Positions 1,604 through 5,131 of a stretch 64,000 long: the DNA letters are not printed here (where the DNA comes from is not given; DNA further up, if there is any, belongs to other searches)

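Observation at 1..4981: Two adjacent tail-fibre paralogs sharing a tail-collar module but differing elsewhere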

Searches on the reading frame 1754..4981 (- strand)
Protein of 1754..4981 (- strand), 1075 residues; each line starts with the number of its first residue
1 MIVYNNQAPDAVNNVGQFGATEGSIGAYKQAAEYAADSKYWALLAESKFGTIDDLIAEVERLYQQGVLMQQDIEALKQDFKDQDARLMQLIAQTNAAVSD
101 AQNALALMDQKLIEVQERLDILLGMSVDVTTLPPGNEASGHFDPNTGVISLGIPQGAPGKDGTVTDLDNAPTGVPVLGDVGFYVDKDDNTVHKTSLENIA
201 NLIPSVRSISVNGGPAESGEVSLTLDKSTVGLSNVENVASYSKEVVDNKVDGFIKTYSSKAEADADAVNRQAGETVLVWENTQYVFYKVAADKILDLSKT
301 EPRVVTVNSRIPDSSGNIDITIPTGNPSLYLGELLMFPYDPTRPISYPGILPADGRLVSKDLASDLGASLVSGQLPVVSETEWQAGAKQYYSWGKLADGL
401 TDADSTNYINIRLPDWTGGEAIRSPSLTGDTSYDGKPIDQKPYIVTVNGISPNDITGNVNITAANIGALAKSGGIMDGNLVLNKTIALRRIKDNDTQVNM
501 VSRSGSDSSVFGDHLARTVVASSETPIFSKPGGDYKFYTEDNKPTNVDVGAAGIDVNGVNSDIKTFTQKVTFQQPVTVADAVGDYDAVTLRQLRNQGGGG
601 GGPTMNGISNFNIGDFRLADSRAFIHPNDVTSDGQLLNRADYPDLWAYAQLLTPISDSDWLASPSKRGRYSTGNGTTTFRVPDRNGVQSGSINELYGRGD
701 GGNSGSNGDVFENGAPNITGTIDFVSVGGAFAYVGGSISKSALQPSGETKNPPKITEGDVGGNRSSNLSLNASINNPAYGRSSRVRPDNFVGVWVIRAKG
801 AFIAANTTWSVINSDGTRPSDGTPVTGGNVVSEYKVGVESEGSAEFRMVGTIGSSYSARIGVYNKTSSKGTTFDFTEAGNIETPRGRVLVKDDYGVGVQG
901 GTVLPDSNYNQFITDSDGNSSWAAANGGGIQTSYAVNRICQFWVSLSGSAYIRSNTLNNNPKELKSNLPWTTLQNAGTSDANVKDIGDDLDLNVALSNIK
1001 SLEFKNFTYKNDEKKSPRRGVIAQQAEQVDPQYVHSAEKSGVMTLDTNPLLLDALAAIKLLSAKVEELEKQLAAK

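Call 8: search_protein_families(library=pfam, proteins=[window:1754-4981:-], max_evalue=0.01)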
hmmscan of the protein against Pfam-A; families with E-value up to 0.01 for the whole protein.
window:1754-4981:- (1075 aa): 1 family
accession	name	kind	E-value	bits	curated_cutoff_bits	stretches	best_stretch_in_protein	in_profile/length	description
PF13884.11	Peptidase_S74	-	3.9e-10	40.3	22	1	979-1034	1-57/58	Chaperone of endosialidase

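Call 9: search_protein_families(library=phrogs, proteins=[window:1754-4981:-], max_evalue=0.001)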
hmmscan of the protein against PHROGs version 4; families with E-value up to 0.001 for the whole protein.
window:1754-4981:- (1075 aa): 10 families
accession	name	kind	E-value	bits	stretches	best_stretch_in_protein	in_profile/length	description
phrog_10305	-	tail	0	1415.3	1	1-1000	1-1004/1005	tail fiber protein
phrog_6921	-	tail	1.8e-160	537.2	1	536-1075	161-734/738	tail fiber protein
phrog_13173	-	tail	1.1e-69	236.6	1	573-890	327-656/674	tail fiber protein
phrog_5481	-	tail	2.8e-38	133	2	938-1070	881-1017/1043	tail fiber protein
phrog_1980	-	tail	6.2e-32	112.5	1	807-1074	206-432/449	tail fiber protein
phrog_6578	-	tail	1e-18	67.6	1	934-1071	1034-1179/1210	tail fiber protein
phrog_20500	-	tail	4.1e-17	62.1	1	616-707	672-765/1365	tail protein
phrog_4849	-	tail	5.8e-14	52.5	1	605-686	545-624/788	tail protein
phrog_6256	-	tail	4.8e-05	23.6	0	630-806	307-483/686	tail fiber protein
phrog_14572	-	tail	5.8e-05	23.3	1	1005-1072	389-470/484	tail fiber protein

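Call 10: search_solved_structures(query=window:1754-4981:-, max_evalue=0.01, show_alignments=2)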
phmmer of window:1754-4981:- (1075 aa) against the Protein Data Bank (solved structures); distinct sequences matched with E-value up to 0.01: 2.
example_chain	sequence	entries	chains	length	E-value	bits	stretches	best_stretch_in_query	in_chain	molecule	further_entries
7z47_D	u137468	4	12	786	4.1e-241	806.4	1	1-477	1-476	Putative tail fiber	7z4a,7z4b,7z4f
8hqz_d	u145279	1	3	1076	2.6e-152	512.4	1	212-1073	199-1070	L-shaped tail fiber assembly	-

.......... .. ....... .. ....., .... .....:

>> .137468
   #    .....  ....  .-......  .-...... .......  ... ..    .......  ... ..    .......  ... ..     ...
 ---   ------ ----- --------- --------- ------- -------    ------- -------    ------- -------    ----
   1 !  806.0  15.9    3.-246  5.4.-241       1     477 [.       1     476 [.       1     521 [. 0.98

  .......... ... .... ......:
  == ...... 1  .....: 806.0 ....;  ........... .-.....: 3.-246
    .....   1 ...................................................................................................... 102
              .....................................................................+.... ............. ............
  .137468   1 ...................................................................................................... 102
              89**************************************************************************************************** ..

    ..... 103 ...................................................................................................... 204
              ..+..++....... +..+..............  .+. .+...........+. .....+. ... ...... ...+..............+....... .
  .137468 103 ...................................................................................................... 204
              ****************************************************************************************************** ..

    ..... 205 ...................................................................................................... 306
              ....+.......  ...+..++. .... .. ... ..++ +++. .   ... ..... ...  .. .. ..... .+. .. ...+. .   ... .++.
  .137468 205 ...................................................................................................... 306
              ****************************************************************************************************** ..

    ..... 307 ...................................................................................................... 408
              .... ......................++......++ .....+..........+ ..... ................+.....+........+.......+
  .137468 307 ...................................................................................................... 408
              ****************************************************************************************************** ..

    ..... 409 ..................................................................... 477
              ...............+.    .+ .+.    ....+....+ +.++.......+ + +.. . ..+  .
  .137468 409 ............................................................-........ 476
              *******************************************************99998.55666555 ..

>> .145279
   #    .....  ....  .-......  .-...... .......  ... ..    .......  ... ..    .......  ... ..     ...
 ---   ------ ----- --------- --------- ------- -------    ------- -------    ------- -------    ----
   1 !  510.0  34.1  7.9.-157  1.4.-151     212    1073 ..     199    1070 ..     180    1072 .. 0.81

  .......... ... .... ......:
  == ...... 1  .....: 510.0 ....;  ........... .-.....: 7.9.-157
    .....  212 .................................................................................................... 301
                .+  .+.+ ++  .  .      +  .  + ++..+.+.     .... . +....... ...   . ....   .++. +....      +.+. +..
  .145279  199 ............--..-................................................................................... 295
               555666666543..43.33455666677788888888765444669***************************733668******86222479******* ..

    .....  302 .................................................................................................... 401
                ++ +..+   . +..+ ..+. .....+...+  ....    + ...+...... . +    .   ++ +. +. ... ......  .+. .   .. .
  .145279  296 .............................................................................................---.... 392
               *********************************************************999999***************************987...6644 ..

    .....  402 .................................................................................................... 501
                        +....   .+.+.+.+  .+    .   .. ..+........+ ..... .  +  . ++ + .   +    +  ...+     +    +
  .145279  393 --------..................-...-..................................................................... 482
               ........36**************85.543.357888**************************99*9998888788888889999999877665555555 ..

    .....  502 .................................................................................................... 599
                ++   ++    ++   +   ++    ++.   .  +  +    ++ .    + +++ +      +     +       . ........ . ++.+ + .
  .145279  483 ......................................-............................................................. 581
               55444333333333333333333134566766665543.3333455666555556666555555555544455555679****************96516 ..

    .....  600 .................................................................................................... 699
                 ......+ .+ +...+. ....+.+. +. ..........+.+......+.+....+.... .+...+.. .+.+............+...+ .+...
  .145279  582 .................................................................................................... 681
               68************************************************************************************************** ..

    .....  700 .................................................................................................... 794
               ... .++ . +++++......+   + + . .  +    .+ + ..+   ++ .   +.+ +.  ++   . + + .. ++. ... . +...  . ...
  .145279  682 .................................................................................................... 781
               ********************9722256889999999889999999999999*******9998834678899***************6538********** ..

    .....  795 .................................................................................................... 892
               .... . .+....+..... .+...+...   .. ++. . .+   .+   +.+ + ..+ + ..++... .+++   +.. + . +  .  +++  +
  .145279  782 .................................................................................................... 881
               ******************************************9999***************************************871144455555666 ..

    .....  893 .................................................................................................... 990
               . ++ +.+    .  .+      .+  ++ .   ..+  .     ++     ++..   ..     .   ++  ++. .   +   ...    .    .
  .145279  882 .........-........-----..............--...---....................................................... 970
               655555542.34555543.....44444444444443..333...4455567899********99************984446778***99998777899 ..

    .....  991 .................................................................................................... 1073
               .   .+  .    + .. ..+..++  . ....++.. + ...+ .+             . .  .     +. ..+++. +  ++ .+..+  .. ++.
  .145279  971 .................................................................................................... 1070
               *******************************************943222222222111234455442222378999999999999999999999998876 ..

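Call 51: find_homologous_proteins(query=window:1754-4981:-, max_evalue=1e-10)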
Query window:1754-4981:- (1075 aa): 228 proteins with E <= 1e-10 among 8000 candidates; the best 120 are listed.
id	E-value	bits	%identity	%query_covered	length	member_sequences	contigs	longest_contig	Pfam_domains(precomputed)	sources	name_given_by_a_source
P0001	0.0e+0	2325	97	100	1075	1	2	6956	PF13884.12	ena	-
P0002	0.0e+0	2155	91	100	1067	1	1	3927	PF13884.12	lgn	-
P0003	0.0e+0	2076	87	100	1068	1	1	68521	PF13884.12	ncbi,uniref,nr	ncbi:putative fiber protein [Escherichia phage LAMP]|uniref:Putative fiber protein n=1 Tax=Escherich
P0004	0.0e+0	2013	84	100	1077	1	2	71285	PF13884.12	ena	-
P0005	0.0e+0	1980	83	100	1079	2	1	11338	PF13884.12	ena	-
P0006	0.0e+0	1881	78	100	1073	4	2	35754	PF13884.12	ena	-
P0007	0.0e+0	1877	78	100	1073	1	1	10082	PF13884.12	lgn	-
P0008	0.0e+0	1865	78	100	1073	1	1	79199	PF13884.12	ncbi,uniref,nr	ncbi:tailspike [Escherichia phage vB_EcoP_PAS59]|uniref:Tailspike n=1 Tax=Escherichia phage vB_EcoP_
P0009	0.0e+0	1857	79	100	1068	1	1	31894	PF13884.12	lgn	-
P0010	0.0e+0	1833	78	100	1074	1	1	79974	PF13884.12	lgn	-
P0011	0.0e+0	1829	78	100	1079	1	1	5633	PF13884.12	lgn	-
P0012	0.0e+0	1829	78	100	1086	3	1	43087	PF13884.12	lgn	-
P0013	0.0e+0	1807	77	100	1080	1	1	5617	PF13884.12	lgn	-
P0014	0.0e+0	1699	72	100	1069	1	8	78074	PF13884.12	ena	-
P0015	0.0e+0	1656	69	100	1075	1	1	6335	PF07484.18,PF13884.12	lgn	-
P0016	0.0e+0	1649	70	100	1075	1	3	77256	PF13884.12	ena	-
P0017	0.0e+0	1627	69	100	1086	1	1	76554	PF13884.12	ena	-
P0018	0.0e+0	1581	67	100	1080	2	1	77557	PF13884.12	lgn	-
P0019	0.0e+0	1454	64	100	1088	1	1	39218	PF13884.12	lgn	-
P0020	0.0e+0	1332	59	100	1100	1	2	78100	PF13884.12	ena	-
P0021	0.0e+0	1237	66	82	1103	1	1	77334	PF13884.12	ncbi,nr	ncbi:tail fiber [Escherichia phage pEC-N1203-2Af.1]|nr:tail fiber [Escherichia phage pEC-N1203-2Af.1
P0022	0.0e+0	1225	65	82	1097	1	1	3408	PF13884.12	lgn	-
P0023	0.0e+0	1222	66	82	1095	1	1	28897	PF13884.12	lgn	-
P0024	0.0e+0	1221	65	82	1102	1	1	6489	PF13884.12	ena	-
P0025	0.0e+0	1216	66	82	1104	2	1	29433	PF13884.12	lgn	-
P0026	0.0e+0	1216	65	82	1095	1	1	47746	PF13884.12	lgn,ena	-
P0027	0.0e+0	1211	65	82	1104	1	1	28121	PF13884.12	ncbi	-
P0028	0.0e+0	1206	65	82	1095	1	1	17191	PF13884.12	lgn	-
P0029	0.0e+0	1175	63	82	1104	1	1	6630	PF13884.12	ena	-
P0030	0.0e+0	1117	53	100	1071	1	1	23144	PF13884.12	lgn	-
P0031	0.0e+0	1106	53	100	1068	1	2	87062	PF13884.12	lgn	-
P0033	3.9e-253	861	78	44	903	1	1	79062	PF13884.12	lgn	-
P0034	1.6e-252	859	78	44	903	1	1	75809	PF13884.12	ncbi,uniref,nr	ncbi:tail fiber protein [Escherichia phage vB_EcoP_IMEP8]|uniref:Tail fiber protein n=1 Tax=Escheric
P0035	1.4e-251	856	78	44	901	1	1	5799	PF13884.12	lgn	-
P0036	6.9e-251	854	73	47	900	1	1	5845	PF13884.12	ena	-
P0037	3.4e-244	832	76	44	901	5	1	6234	PF13884.12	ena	-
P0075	7.7e-235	801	71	50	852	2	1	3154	PF13884.12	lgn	-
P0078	2.7e-234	799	49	79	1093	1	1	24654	PF13884.12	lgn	-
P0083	1.3e-228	780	62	44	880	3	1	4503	PF13884.12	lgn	-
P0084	5.7e-228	778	43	99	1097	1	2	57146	PF13884.12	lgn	-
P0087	1.1e-225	770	72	45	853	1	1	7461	PF13884.12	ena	-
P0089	9.6e-225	767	61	43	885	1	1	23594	PF13884.12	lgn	-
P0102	1.7e-222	760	68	49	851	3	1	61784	PF13884.12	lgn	-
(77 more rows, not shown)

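Call 54: search_protein_families(library=pfam, proteins=[P0034], max_evalue=0.01)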
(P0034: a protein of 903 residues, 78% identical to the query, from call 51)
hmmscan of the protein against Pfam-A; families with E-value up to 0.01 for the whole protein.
P0034 (903 aa): 1 family
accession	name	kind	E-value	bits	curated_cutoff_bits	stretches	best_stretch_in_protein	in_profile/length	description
PF13884.11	Peptidase_S74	-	1.8e-13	51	22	1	779-835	1-58/58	Chaperone of endosialidase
